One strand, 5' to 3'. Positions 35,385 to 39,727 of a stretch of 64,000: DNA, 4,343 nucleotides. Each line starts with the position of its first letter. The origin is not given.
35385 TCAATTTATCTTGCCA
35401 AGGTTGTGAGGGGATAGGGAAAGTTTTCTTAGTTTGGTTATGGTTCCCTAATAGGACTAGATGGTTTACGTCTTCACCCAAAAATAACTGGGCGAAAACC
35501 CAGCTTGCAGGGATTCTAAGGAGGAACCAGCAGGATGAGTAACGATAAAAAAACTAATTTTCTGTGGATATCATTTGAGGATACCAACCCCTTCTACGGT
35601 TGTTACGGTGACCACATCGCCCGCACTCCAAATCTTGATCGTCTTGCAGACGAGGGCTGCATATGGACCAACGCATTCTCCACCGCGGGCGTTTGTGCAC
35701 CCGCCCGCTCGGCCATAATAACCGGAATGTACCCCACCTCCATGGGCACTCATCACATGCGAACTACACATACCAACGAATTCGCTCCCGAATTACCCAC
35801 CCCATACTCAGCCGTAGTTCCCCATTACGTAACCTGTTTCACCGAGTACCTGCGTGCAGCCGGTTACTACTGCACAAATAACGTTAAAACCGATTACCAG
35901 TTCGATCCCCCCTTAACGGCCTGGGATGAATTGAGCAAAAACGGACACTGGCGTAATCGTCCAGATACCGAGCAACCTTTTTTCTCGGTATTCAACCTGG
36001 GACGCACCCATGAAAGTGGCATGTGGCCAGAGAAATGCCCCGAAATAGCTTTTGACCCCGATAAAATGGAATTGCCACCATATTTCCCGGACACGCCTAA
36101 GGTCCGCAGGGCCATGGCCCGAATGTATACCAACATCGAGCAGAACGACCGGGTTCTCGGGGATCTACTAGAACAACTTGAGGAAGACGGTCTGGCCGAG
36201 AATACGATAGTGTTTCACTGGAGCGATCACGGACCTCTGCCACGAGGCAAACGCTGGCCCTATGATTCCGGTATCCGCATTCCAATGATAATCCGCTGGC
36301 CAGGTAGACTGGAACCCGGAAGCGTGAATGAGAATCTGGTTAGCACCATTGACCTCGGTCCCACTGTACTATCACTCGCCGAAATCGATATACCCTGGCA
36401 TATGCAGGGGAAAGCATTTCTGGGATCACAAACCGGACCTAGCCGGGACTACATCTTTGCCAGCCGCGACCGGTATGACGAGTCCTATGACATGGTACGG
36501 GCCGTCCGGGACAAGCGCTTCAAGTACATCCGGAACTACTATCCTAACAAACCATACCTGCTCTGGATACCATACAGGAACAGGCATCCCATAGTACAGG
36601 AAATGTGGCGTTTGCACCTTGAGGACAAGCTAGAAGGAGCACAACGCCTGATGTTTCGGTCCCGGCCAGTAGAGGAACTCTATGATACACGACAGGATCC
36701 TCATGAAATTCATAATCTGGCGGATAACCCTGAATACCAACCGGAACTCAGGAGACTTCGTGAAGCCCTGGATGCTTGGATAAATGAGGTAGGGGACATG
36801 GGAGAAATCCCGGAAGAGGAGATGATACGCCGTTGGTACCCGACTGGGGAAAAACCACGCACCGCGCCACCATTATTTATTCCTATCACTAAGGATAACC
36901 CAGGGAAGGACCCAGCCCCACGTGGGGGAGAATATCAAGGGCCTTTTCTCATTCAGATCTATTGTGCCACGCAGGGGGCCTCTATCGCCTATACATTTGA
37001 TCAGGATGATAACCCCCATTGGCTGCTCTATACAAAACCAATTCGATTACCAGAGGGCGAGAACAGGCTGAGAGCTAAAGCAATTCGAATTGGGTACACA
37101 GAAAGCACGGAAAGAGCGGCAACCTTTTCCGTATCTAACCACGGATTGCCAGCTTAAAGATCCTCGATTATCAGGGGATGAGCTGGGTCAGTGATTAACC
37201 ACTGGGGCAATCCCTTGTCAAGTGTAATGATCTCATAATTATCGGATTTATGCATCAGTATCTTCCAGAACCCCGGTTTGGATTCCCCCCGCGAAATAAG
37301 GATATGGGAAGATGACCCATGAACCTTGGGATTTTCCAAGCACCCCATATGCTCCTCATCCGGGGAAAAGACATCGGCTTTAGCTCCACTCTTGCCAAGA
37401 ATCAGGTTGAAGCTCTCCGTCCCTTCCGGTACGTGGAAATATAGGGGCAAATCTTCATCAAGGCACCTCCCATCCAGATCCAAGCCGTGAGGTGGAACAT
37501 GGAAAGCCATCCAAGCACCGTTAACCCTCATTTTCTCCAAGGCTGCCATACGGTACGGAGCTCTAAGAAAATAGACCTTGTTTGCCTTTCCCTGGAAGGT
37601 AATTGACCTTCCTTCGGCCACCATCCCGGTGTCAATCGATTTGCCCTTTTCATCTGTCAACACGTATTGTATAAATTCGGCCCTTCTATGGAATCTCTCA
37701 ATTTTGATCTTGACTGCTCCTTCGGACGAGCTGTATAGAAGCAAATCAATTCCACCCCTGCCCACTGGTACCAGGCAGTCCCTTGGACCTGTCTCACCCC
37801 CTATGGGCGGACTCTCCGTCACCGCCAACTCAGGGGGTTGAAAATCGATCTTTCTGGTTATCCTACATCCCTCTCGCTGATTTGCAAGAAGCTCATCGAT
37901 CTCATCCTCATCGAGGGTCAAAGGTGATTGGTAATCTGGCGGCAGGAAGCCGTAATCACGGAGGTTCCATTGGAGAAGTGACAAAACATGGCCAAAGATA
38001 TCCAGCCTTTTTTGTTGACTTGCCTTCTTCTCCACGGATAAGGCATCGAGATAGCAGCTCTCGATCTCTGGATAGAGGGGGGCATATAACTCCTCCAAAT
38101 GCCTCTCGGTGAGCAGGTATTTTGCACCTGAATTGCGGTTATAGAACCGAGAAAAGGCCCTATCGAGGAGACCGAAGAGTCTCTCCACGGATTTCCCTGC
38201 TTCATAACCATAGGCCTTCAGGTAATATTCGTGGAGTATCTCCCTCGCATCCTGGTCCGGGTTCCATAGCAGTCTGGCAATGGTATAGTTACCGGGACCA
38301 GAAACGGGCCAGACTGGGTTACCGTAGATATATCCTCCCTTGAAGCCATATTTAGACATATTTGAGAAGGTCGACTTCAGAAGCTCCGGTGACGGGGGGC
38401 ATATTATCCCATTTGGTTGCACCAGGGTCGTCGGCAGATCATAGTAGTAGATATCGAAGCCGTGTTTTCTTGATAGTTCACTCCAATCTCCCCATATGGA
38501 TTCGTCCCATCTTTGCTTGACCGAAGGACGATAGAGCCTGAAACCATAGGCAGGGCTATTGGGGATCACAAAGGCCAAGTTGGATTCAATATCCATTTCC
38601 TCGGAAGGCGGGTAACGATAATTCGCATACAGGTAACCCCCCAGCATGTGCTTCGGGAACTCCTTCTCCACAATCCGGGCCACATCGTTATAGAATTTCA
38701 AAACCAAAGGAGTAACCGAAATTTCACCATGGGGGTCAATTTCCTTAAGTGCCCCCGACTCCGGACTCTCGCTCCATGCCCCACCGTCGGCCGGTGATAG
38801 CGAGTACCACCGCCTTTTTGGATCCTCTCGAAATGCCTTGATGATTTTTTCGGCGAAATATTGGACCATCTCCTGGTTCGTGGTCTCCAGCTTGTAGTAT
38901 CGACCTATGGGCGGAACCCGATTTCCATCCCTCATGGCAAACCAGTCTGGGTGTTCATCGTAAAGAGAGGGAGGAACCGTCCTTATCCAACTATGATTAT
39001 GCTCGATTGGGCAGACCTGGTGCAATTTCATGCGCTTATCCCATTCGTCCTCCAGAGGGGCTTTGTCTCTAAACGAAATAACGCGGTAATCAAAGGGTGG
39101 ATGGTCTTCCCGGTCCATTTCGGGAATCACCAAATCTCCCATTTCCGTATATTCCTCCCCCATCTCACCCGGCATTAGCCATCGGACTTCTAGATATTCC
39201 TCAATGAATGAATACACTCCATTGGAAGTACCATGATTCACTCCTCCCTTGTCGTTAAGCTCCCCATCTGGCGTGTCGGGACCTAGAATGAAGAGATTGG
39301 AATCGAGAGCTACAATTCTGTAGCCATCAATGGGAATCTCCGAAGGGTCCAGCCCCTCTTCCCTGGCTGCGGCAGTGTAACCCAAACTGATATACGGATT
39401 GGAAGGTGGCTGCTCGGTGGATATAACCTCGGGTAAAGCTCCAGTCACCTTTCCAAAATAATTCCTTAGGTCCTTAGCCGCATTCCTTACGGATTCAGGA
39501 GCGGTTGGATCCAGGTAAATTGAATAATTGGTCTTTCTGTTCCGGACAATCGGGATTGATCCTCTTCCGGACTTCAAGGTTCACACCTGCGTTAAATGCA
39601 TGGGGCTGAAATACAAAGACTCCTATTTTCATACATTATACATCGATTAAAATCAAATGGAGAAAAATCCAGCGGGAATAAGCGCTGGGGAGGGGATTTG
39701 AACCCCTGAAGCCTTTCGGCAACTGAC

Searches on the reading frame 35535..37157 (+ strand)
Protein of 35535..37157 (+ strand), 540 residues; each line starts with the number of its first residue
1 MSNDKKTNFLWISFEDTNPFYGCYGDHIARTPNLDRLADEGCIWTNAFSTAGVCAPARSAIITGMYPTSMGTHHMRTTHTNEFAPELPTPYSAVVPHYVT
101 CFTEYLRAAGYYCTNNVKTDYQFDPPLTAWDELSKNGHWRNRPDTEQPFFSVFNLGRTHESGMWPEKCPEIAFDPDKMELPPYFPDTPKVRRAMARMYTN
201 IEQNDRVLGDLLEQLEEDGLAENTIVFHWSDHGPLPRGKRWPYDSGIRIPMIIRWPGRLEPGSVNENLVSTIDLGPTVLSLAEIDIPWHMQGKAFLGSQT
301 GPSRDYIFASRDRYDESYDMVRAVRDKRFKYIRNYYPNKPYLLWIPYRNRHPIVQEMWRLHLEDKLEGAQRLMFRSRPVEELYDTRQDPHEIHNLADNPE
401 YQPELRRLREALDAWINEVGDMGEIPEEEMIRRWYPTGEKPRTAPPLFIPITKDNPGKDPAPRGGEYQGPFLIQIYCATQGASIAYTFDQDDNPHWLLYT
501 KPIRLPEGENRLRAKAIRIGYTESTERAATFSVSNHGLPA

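Call 93: search_protein_families(library=pfam, proteins=[window:35535-37157:+], max_evalue=0.00001)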
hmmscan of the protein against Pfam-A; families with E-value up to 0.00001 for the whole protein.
window:35535-37157:+ (540 aa): 4 families
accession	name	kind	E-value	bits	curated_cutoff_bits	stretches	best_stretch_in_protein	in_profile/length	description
PF00884.28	Sulfatase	-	5.7e-40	137.9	25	1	8-283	2-300/301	Sulfatase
PF16347.10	SGSH_C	-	2e-23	83.7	29.3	1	239-340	8-115/154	N-sulphoglucosamine sulphohydrolase, C-terminal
PF01663.27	Phosphodiest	-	5.7e-08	33.2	23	1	29-233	18-220/342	Type I phosphodiesterase / nucleotide pyrophosphatase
PF13290.12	CHB_HEX_C_1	-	2.7e-06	27.7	22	1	462-524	1-63/67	Chitobiase/beta-hexosaminidase C-terminal domain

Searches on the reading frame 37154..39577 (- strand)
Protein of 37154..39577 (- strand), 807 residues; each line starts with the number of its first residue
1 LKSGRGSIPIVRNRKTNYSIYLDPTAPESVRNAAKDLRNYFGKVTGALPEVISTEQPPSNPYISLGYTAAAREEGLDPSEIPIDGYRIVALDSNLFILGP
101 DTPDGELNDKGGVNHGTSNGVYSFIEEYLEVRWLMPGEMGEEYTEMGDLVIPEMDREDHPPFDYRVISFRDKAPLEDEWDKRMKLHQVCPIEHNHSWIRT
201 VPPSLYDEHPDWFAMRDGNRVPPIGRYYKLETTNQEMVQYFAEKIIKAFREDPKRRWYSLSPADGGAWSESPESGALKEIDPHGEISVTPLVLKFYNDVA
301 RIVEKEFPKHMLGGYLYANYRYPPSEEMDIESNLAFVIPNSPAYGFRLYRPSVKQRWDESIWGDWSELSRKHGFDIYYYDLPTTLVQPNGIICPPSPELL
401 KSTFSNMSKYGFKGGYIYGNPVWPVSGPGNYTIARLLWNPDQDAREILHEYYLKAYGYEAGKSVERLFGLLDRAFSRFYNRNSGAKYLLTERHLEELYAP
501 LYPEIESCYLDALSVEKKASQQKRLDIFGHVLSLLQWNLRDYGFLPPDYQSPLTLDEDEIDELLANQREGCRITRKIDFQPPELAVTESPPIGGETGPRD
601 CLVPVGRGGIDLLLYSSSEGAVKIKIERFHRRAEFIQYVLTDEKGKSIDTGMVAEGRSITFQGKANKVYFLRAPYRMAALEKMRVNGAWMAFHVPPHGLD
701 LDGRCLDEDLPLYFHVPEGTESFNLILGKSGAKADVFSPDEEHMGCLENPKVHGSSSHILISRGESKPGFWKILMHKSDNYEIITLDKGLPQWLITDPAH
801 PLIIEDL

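Call 33: search_protein_families(library=pfam, proteins=[window:37154-39577:-], max_evalue=0.001)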
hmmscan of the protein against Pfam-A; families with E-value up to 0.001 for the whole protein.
window:37154-39577:- (807 aa): 1 family
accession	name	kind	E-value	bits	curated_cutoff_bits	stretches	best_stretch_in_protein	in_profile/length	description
PF16126.11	DUF4838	-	2.5e-30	106.2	26.6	1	141-466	7-322/325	Domain of unknown function (DUF4838)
